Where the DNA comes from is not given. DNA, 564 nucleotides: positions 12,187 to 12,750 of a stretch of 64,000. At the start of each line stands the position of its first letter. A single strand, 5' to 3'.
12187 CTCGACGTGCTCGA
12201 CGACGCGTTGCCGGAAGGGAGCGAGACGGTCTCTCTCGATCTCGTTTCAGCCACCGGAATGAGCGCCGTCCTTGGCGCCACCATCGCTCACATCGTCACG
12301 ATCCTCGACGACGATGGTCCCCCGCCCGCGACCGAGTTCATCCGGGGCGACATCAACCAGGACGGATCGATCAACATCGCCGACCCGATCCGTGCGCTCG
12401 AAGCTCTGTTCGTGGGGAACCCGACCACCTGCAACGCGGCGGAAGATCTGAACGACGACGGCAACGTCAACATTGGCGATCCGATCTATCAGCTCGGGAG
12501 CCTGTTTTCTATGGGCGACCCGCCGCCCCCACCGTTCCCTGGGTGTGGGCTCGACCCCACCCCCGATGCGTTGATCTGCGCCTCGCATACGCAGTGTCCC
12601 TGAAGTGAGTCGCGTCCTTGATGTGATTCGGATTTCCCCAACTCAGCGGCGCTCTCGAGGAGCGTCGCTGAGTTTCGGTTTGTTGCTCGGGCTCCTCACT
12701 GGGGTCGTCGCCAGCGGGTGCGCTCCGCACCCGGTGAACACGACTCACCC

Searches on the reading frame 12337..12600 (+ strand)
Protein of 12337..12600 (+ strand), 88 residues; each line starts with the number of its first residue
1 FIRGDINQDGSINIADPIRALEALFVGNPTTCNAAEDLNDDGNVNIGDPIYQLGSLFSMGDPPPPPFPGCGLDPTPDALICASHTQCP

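Call 10: search_protein_families(library=pfam, proteins=[window:12337-12600:+], max_evalue=10)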
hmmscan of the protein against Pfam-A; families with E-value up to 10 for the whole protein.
window:12337-12600:+ (88 aa): 1 family
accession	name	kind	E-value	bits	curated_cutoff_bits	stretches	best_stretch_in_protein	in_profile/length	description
PF00404.24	Dockerin_1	-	0.02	15.5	22.9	1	4-46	2-46/57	Dockerin type I domain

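Call 14: find_homologous_proteins(query=A1, max_evalue=0.001)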
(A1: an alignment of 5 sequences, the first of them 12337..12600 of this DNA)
Query A1 (5 sequences) (88 aa, profile of the alignment): 802 proteins with E <= 0.001 among 2325 candidates; the best 120 are listed.
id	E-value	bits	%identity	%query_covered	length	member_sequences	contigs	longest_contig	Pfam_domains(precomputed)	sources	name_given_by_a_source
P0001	6.5e-30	121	59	94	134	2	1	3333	-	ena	-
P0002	1.1e-29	120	55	100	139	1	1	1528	-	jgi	jgi:hypothetical protein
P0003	1.1e-29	120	41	80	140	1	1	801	PF00404.25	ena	-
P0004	1.2e-29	120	51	100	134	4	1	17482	-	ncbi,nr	ncbi:MAG: hypothetical protein HN940_11845, partial [Planctomycetes bacterium]|nr:hypothetical prote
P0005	1.7e-29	120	55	99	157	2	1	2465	-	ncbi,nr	ncbi:MAG: hypothetical protein GYA73_05435, partial [Planctomycetes bacterium]|nr:hypothetical prote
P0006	2.1e-29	119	58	100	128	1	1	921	-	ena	-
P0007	1.1e-28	117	53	100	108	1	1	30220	PF00404.25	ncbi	ncbi:MAG: hypothetical protein DSY92_03970, partial [Planctomycetota bacterium]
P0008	2.5e-28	116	49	100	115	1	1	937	-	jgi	jgi:hypothetical protein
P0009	3.0e-28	116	53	100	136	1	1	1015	-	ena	-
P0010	6.4e-28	114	59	99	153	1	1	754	-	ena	-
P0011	7.1e-28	114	44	99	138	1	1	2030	-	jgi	jgi:hypothetical protein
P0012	1.9e-27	113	58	100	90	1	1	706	-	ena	-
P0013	1.1e-26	111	58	100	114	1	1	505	-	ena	-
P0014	1.4e-26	110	53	99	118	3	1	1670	-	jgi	jgi:hypothetical protein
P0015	1.8e-26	110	54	82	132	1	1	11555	-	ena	-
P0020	6.9e-26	108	44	99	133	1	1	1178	PF02412.24,PF00404.25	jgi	jgi:hypothetical protein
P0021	6.9e-26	108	55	100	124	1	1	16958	PF00404.25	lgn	-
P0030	2.2e-25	106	55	100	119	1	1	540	PF00404.25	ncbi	-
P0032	3.4e-25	106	57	100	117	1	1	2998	PF00404.25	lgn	-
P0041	7.8e-25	105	48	100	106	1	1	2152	PF00404.25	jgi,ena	jgi:hypothetical protein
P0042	8.0e-25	105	56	100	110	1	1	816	PF00404.25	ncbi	-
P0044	8.9e-25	104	52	99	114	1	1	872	PF00404.25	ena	-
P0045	9.5e-25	104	47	100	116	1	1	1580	PF00404.25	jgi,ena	-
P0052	1.4e-24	104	45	99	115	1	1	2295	PF00404.25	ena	-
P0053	1.4e-24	104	48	99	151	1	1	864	PF00801.27,PF00404.25,PF18911.7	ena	-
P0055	1.4e-24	104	48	99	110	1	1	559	PF00404.25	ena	-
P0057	1.6e-24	104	51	97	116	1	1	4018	PF00404.25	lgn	-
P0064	2.2e-24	103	48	92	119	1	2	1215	PF00404.25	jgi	-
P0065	2.2e-24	103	51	92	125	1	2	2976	PF00404.25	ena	-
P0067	2.7e-24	103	47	97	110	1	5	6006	PF00404.25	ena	-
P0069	3.0e-24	103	47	99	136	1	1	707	PF00404.25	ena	-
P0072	3.6e-24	102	53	99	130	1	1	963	PF00404.25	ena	-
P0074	4.2e-24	102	42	99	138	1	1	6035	PF00404.25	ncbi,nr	ncbi:MAG TPA: hypothetical protein DCM87_01150, partial [Planctomycetes bacterium]|nr:hypothetical p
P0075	4.3e-24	102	51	100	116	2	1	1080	PF00404.25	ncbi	-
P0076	5.4e-24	102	51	100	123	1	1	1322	PF00404.25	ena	-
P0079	5.6e-24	102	43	99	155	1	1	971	PF00404.25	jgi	jgi:hypothetical protein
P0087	9.2e-24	101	44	99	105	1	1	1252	PF00404.25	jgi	jgi:hypothetical protein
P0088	1.0e-23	101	46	100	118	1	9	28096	PF00404.25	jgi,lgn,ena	-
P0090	1.2e-23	101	48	99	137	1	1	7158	PF00404.25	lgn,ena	-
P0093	1.3e-23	101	48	92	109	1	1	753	PF00404.25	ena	-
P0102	2.4e-23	100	45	99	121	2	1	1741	PF00404.25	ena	-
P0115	4.6e-23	99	48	92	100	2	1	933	PF00404.25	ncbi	-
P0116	4.7e-23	99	49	99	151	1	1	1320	PF00404.25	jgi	-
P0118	4.7e-23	99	49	99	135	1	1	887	PF00404.25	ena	-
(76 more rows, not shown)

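Call 23: search_protein_representatives(alignment_id=A1)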
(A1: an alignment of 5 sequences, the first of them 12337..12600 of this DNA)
Query: 5 sequences, 88 profile positions. Proteins with E-value up to 0.001 (for the whole library): 37853; up to 1e-10: 22408; up to 1e-30: 511. The best 150 are listed.
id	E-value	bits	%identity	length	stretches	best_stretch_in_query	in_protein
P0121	3.1e-143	482.4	-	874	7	1-84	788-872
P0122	4.1e-96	331.4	-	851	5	1-84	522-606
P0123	4.9e-90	311.9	-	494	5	1-85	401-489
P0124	3.2e-80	280.5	-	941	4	1-85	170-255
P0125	1.1e-79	278.8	-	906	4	1-85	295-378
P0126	5.7e-77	270.0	-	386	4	1-88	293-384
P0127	9.4e-76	266.1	-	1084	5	1-88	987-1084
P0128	2.1e-75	265.0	-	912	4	1-82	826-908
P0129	7.7e-72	253.6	-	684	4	1-82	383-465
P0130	6.4e-69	244.2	-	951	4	1-82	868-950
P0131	6.2e-64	228.3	-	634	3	1-82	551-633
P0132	7.3e-64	228.0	-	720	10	4-83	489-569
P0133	1.1e-63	227.5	-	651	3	1-84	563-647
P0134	1.4e-63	227.1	-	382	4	1-84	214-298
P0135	1.0e-61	221.2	-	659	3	1-88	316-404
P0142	1.4e-57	207.9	-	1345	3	1-84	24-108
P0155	2.3e-53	194.4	-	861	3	1-84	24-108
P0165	9.5e-51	186.0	-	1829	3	1-87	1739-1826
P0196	3.7e-45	168.1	-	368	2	1-88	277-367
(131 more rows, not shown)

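Call 27: search_protein_families(library=pfam, proteins=[P0131, P0133, P0196, P0126, P0142, P0128, P0121, P0165, P0127, P0155], max_evalue=0.01)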
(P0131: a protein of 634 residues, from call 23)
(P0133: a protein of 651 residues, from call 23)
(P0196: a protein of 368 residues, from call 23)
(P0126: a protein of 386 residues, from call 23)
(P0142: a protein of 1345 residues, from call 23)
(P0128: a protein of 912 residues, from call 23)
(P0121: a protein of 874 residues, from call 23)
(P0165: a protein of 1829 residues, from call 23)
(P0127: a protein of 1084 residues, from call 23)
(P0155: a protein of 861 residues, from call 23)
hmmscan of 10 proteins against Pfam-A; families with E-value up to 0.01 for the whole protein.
P0131 (634 aa): 4 families
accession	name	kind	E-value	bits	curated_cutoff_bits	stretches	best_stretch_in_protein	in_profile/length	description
PF00404.24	Dockerin_1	-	8.9e-18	64.7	22.9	2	306-360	2-57/57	Dockerin type I domain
PF13499.12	EF-hand_7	-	3.2e-08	34.2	30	0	335-359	7-31/67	EF-hand domain pair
PF13202.12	EF-hand_5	-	0.00078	19.3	25.9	0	335-349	4-18/25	EF hand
PF13405.12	EF-hand_6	-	0.0071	16.4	25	0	335-357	5-27/30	EF-hand domain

P0133 (651 aa): 3 families
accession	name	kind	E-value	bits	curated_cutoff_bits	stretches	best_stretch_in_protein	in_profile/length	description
PF00404.24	Dockerin_1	-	1.6e-12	47.9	22.9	2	303-352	2-52/57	Dockerin type I domain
PF00963.24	Cohesin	-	6.2e-05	23.7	24.1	1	396-509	3-108/139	Cohesin domain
PF13499.12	EF-hand_7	-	0.0029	18.3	30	0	60-78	12-30/67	EF-hand domain pair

P0196 (368 aa): 1 family
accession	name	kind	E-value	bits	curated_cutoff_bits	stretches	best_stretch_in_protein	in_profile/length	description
PF00404.24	Dockerin_1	-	2.3e-05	24.9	22.9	0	312-334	1-23/57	Dockerin type I domain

P0126 (386 aa): 5 families
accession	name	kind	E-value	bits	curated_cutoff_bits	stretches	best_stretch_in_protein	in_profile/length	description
PF00404.24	Dockerin_1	-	2.2e-22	79.5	22.9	3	203-252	2-53/57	Dockerin type I domain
PF13499.12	EF-hand_7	-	2.7e-11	44.1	30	0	147-167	9-30/67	EF-hand domain pair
PF13202.12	EF-hand_5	-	0.00034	20.4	25.9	0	145-160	4-19/25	EF hand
PF13405.12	EF-hand_6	-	0.0011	19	25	0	147-162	7-22/30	EF-hand domain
PF10591.15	SPARC_Ca_bdg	-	0.0066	17.2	22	0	290-341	57-107/113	Secreted protein acidic and rich in cysteine Ca binding region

P0142 (1345 aa): 3 families
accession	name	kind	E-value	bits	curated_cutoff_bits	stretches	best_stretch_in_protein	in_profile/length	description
PF00404.24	Dockerin_1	-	2.5e-10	40.8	22.9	1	27-73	2-49/57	Dockerin type I domain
PF00963.24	Cohesin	-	3.1e-09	37.6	24.1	1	121-226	3-106/139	Cohesin domain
PF13499.12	EF-hand_7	-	0.0013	19.4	30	0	560-576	7-23/67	EF-hand domain pair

P0128 (912 aa): 4 families
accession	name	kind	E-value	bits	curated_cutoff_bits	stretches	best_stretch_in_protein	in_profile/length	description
PF00404.24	Dockerin_1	-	9.9e-28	96.6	22.9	4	33-80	2-50/57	Dockerin type I domain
PF13499.12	EF-hand_7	-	3.9e-08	34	30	1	563-612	8-62/67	EF-hand domain pair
PF00963.24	Cohesin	-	5.8e-05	23.7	24.1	1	660-700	4-46/139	Cohesin domain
PF13833.12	EF-hand_8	-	0.0074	16.5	28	1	576-616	13-51/54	EF-hand domain pair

P0121 (874 aa): 6 families
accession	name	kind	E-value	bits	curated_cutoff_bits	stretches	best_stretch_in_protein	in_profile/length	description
PF00404.24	Dockerin_1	-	4.9e-44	148.8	22.9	6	7-59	2-55/57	Dockerin type I domain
PF13499.12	EF-hand_7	-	1.6e-19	70.5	30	0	516-566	7-63/67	EF-hand domain pair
PF13202.12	EF-hand_5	-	4.3e-12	45.3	25.9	0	516-536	3-24/25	EF hand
PF18884.5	TSP3_bac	-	4.9e-10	39.5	25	1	628-649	1-22/22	Bacterial TSP3 repeat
PF00036.39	EF-hand_1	-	5.3e-05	22.9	25.4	0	516-536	5-25/29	EF hand domain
PF13405.12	EF-hand_6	-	0.00051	20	25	0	516-536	5-25/30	EF-hand domain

P0165 (1829 aa): 2 families
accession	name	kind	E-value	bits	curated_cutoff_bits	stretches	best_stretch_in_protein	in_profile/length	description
PF00404.24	Dockerin_1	-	4e-14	53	22.9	2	539-592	2-57/57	Dockerin type I domain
PF24595.1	DUF7619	-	8.6e-06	26.3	27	0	1318-1380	1-56/133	Domain of unknown function (DUF7619)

P0127 (1084 aa): 2 families
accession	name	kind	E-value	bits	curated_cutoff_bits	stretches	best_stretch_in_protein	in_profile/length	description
PF00404.24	Dockerin_1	-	2.6e-20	72.8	22.9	3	32-86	2-57/57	Dockerin type I domain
PF00963.24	Cohesin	-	7e-12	46.2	24.1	0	600-677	4-76/139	Cohesin domain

P0155 (861 aa): 3 families
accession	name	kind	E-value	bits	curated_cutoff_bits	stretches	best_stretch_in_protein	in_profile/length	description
PF00404.24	Dockerin_1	-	3.5e-19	69.2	22.9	3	279-332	2-56/57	Dockerin type I domain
PF13499.12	EF-hand_7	-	2.3e-08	34.7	30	0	21-72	5-61/67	EF-hand domain pair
PF13405.12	EF-hand_6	-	0.00083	19.3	25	0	56-72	5-21/30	EF-hand domain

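Call 28: predict_structure(alignment_id=A2)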
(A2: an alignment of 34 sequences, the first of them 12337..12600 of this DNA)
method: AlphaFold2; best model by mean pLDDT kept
length: 88 residues; sequences in the alignment: 34
mean_pLDDT: 90.6   pTM: 0.80
mean pLDDT of the five models: 90.6, 89.1, 88.7, 88.3, 82.6
residues with pLDDT >= 90: 60; 70-90: 23; 50-70: 5; < 50: 0
segments of 3 or more residues with pLDDT < 50: none
pLDDT, mean of each block of 10 residues (from residue 1): 91 95 94 93 96 93 91 87 71
secondary structure, 60 per line:
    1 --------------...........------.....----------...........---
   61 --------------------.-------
elements in order: H15-25 H33-36 H47-57

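Call 31: fold_search(model_id=the predicted structure, library=pdb)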
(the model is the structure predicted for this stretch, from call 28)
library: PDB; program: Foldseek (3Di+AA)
matches with E <= 10: 36; with E <= 0.001: 0
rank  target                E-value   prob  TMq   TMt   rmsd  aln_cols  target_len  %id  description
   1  4fl4_G                1.0e-02  1.00  0.64  0.81   1.6        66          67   24  Scaffoldin conformation and dynamics revealed by a ternary complex from the Clostridium thermocellum cellulosome (released 2012-06-27)
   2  4uyq_B                1.2e-02  1.00  0.62  0.73   2.2        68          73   20  High resolution structure of the third cohesin ScaC in complex with the ScaB dockerin with a mutation in the C-termina (released 2015-04-15)
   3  8x39_A                1.6e-02  1.00  0.61  0.40   1.9        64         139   25  Crystal structure of cellulosomal double-dockerin module of Clo1313_0689 from Clostridium thermocellum (released 2024-04-03)
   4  5m2o_B                1.8e-02  1.00  0.59  0.68   2.4        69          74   19  R. flavefaciens' third ScaB cohesin in complex with a group 1 dockerin (released 2017-07-05)
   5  4uyp_B                2.0e-02  1.00  0.53  0.62   3.0        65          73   26  High resolution structure of the third cohesin ScaC in complex with the ScaB dockerin with a mutation in the N-termina (released 2015-04-15)
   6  8x3a_MODEL_1_A        2.3e-02  1.00  0.56  0.34   2.2        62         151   26  Solution NMR structure of cellulosomal double-dockerin module of Clo1313_0689 from Clostridium thermocellum (released 2024-04-03)
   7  2ccl_B                2.6e-02  1.00  0.58  0.80   1.7        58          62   26  THE S45A, T46A MUTANT OF THE TYPE I COHESIN-DOCKERIN COMPLEX FROM THE CELLULOSOME OF CLOSTRIDIUM THERMOCELLUM (released 2007-02-13)
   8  8x39_B                3.2e-02  1.00  0.60  0.40   2.0        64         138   25  Crystal structure of cellulosomal double-dockerin module of Clo1313_0689 from Clostridium thermocellum (released 2024-04-03)
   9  5lxv_B                3.7e-02  1.00  0.61  0.79   2.1        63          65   28  Crystal structure of Ruminococcus flavefaciens scaffoldin C cohesin in complex with a dockerin from an uncharacterized (released 2016-10-19)
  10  5nrk_B                3.7e-02  1.00  0.57  0.72   2.9        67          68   27  Crystal structure of the sixth cohesin from Acetivibrio cellulolyticus' scaffoldin B in complex with Cel5 dockerin S15 (released 2018-01-31)
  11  4fl4_A                4.6e-02  1.00  0.61  0.76   2.3        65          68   25  Scaffoldin conformation and dynamics revealed by a ternary complex from the Clostridium thermocellum cellulosome (released 2012-06-27)
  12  4dh2_D                5.3e-02  1.00  0.60  0.73   1.8        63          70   27  Crystal structure of Coh-OlpC(Cthe_0452)-Doc435(Cthe_0435) complex: A novel type I Cohesin-Dockerin complex from Clost (released 2012-11-28)
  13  5nrk_D                5.3e-02  0.99  0.56  0.71   3.0        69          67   26  Crystal structure of the sixth cohesin from Acetivibrio cellulolyticus' scaffoldin B in complex with Cel5 dockerin S15 (released 2018-01-31)
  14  4dh2_B                5.6e-02  1.00  0.60  0.72   1.8        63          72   27  Crystal structure of Coh-OlpC(Cthe_0452)-Doc435(Cthe_0435) complex: A novel type I Cohesin-Dockerin complex from Clost (released 2012-11-28)
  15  3ul4_B                6.5e-02  0.99  0.59  0.80   1.8        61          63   30  Crystal structure of Coh-OlpA(Cthe_3080)-Doc918(Cthe_0918) complex: A novel type I Cohesin-Dockerin complex from Clost (released 2012-11-28)
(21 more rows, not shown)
